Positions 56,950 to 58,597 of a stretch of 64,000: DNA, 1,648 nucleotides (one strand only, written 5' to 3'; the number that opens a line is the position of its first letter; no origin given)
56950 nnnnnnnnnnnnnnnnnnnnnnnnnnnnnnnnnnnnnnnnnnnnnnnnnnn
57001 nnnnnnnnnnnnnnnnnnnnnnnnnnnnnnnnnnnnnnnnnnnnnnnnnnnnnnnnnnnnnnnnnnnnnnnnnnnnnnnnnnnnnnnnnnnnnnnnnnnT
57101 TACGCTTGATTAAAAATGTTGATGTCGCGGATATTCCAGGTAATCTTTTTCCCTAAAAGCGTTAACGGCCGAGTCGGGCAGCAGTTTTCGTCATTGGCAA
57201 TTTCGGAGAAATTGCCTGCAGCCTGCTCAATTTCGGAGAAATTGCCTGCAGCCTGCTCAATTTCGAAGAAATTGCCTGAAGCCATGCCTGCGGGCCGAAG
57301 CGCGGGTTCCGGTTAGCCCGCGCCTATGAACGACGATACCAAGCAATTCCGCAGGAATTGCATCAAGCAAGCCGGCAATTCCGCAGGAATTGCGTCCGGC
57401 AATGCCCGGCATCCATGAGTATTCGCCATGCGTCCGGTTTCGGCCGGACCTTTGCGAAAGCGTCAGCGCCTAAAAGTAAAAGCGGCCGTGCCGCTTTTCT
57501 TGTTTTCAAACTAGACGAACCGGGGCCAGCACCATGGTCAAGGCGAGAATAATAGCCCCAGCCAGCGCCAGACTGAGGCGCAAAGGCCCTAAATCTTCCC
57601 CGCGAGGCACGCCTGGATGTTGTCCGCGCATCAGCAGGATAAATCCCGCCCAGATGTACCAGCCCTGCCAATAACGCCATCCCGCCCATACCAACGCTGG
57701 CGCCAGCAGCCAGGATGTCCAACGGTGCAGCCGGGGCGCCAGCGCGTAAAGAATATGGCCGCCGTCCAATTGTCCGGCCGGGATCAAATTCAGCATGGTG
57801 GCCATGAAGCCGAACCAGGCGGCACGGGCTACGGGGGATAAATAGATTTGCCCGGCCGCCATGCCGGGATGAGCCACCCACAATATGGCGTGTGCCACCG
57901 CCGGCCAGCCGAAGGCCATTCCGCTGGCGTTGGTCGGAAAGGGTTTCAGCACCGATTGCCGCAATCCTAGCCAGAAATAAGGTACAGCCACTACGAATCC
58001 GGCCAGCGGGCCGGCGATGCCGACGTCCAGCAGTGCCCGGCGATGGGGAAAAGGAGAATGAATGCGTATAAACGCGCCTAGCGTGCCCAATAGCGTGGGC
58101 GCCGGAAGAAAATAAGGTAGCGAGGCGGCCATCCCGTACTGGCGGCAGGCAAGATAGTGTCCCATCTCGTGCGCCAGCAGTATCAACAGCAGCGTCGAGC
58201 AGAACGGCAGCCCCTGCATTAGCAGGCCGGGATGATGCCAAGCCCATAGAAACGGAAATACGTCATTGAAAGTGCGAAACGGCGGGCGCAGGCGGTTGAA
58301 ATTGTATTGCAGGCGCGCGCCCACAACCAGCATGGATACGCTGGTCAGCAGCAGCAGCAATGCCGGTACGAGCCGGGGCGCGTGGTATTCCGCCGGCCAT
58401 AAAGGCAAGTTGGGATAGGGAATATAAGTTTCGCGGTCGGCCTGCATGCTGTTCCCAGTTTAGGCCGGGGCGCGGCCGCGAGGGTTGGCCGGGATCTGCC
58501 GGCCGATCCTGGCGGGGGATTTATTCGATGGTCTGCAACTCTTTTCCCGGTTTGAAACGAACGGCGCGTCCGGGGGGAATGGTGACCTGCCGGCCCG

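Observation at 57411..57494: Unrecognised ~84-nt intergenic repeat core, four near-identical same-strand copies in 64 kb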

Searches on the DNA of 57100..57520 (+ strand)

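Call 44: search_rna_families(source=window, start=57100, end=57520, threshold=evalue, max_evalue=10, show_alignments=2)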
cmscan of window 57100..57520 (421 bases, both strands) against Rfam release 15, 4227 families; matches with E-value up to 10: 3.
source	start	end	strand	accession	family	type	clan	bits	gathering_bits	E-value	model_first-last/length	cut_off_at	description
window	57177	57276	-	RF01670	P17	Gene; sRNA;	-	14.9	45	0.15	24-228/282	no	Pseudomonas sRNA P17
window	57431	57453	-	RF01700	Collinsella-1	Gene; sRNA;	-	10.5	35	2.2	174-196/196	no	Collinsella-1 RNA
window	57475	57520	-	RF02601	BASRCI337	Gene; sRNA;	-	9.1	229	9.8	144-191/191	5'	Brucella sRNA CI337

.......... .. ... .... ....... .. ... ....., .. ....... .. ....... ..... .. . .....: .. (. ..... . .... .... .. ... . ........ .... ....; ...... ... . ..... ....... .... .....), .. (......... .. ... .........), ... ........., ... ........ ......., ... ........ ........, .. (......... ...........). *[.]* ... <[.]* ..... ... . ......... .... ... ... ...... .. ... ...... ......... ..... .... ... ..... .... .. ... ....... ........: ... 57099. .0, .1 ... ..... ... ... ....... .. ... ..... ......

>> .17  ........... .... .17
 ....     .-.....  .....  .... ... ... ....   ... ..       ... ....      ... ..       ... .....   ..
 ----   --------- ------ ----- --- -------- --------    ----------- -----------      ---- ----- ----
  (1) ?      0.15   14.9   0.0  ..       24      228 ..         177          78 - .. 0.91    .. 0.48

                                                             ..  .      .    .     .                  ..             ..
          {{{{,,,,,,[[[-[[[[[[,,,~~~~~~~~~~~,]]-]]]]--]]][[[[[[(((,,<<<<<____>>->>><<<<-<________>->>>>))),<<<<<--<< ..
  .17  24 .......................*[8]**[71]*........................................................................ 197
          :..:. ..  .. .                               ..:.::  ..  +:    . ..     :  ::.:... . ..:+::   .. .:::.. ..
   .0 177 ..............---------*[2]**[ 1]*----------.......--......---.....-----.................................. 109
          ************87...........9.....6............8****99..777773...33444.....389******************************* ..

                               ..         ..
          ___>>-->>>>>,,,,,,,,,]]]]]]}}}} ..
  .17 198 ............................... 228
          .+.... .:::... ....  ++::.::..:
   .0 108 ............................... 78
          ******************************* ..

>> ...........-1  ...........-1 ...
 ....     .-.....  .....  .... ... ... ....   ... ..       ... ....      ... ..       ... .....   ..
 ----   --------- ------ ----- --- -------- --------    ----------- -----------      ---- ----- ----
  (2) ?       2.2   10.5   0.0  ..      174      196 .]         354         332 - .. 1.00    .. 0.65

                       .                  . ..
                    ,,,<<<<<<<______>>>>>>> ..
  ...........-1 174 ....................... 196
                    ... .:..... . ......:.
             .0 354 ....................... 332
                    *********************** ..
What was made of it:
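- On Rfam RNA families (any): The best hit at E<=10 in 57100-57520 scored 14.9 bits against a cutoff of 45 (call 44).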

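Call 92: search_dna_similar(query=window:57156-57496:+, collection=plasmids, mode=distant, max_evalue=0.001, max_rows=10)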
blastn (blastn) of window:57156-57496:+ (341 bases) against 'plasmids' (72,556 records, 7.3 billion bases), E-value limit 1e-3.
No match.
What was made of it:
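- Tried and rejected: Plasmid collection. blastn found no match (call 92).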

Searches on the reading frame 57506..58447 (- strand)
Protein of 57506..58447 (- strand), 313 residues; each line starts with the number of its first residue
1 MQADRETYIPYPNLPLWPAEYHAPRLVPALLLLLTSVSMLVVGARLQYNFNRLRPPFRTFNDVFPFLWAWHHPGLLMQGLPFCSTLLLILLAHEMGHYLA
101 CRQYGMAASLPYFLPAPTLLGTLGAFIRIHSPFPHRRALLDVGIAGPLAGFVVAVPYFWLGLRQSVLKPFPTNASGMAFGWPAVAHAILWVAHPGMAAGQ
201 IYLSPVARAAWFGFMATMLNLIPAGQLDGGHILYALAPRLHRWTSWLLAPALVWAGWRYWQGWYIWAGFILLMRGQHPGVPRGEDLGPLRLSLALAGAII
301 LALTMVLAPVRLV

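Call 15: search_protein_families(library=pfam, proteins=[window:57506-58447:-])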
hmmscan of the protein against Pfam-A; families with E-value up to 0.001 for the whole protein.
window:57506-58447:- (313 aa): 1 family
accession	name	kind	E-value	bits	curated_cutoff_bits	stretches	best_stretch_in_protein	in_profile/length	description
PF02163.28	Peptidase_M50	-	5.5e-19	68.8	27.2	1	83-240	3-197/221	Peptidase family M50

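Call 18: find_homologous_proteins(query=window:57506-58447:-)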
Query window:57506-58447:- (313 aa): 7944 proteins with E <= 0.001 among 8000 candidates; the best 120 are listed.
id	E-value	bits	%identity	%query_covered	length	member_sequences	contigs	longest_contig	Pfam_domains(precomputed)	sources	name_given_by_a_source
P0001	1.3e-207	707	100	100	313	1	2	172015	PF02163.29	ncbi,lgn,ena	-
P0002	5.1e-148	511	74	99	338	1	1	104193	PF02163.29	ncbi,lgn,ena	-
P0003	1.4e-107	378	62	87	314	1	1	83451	PF02163.29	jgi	jgi:membrane-associated protease RseP (regulator of RpoE activity)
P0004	1.7e-100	354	59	93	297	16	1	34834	PF02163.29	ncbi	-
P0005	2.8e-99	350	57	89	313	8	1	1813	PF02163.29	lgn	-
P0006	6.5e-99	349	61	87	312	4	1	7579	PF02163.29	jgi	-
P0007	7.6e-98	346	59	85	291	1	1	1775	PF02163.29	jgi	jgi:membrane-associated protease RseP (regulator of RpoE activity)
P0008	1.2e-96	342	58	92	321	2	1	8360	PF02163.29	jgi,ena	-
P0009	1.2e-96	342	56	90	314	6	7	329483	PF02163.29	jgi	-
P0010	3.3e-94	334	55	93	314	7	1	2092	PF02163.29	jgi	jgi:membrane-associated protease RseP (regulator of RpoE activity)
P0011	1.7e-93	331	56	94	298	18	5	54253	PF02163.29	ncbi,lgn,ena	-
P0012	9.9e-92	326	53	94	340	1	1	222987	PF02163.29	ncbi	-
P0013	5.4e-91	323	54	87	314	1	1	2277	PF02163.29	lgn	-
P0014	5.8e-90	320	56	84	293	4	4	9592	PF02163.29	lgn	-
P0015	1.2e-89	319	57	86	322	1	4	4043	PF02163.29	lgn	-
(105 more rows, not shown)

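Call 19: find_encoding_contigs(protein=P0001, flank=10000, max_places=4)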
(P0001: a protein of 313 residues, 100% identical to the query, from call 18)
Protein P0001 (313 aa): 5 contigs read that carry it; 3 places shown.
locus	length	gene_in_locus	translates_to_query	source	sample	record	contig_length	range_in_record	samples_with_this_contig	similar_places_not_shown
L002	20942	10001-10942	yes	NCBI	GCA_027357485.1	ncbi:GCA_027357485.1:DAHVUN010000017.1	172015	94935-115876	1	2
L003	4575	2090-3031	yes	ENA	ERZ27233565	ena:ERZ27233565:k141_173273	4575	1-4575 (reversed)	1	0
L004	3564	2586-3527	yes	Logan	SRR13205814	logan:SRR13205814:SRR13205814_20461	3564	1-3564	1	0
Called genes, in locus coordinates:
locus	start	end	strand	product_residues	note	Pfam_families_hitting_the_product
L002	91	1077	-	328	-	PF20030:bpMoxR (weak), PF07726:AAA_3, PF07728:AAA_5, PF17863:AAA_lid_2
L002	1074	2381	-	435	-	-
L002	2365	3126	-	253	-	PF13559:DUF4129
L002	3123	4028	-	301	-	-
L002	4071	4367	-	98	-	-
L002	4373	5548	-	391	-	-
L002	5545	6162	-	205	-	-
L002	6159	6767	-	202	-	PF06271:RDD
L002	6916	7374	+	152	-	PF00581:Rhodanese (weak)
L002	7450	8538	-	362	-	PF04055:Radical_SAM, PF19288:CofH_C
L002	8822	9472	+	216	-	PF09335:VTT_dom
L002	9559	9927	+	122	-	PF18291:HU-HIG, PF00216:Bac_DNA_binding, PF18175:HU-CCDC81_bac_2 (weak)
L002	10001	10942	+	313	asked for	PF02163:Peptidase_M50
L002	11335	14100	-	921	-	PF17764:PriA_3primeBD, PF00270:DEAD, PF04851:ResIII, PF18319:Zn_ribbon_PriA, PF00271:Helicase_C (weak), PF18074:PriA_C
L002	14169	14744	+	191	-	PF02563:Poly_export, PF22461:SLBB_2 (weak), PF10531:SLBB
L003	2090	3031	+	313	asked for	PF02163:Peptidase_M50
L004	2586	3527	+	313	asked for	PF02163:Peptidase_M50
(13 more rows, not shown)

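Call 20: find_encoding_contigs(protein=P0002, flank=10000, max_places=4)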
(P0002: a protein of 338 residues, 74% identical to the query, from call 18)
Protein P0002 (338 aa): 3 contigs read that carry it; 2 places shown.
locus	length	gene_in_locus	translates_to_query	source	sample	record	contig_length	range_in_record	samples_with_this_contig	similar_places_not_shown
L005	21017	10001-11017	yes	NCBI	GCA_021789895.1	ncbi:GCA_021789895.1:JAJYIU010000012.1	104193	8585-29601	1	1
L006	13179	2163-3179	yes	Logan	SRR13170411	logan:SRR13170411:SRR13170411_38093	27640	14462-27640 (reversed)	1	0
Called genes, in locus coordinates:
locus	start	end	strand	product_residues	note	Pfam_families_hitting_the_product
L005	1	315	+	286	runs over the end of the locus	-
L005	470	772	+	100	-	-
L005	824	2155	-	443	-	PF07394:DUF1501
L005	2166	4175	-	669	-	PF08811:DUF1800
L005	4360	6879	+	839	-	PF00521:DNA_topoisoIV, PF03989:DNA_gyraseA_C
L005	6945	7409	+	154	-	-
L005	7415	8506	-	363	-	PF04055:Radical_SAM, PF19288:CofH_C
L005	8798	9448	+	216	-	PF09335:VTT_dom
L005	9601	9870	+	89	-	PF00216:Bac_DNA_binding, PF18291:HU-HIG, PF18175:HU-CCDC81_bac_2 (weak)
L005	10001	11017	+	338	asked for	PF02163:Peptidase_M50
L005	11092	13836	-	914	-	PF17764:PriA_3primeBD, PF04851:ResIII, PF00270:DEAD, PF18319:Zn_ribbon_PriA, PF00271:Helicase_C (weak), PF18074:PriA_C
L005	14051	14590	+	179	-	PF02563:Poly_export, PF10531:SLBB (weak)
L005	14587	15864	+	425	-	-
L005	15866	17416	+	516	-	-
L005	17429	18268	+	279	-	PF13191:AAA_16, PF13401:AAA_22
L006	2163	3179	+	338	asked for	PF02163:Peptidase_M50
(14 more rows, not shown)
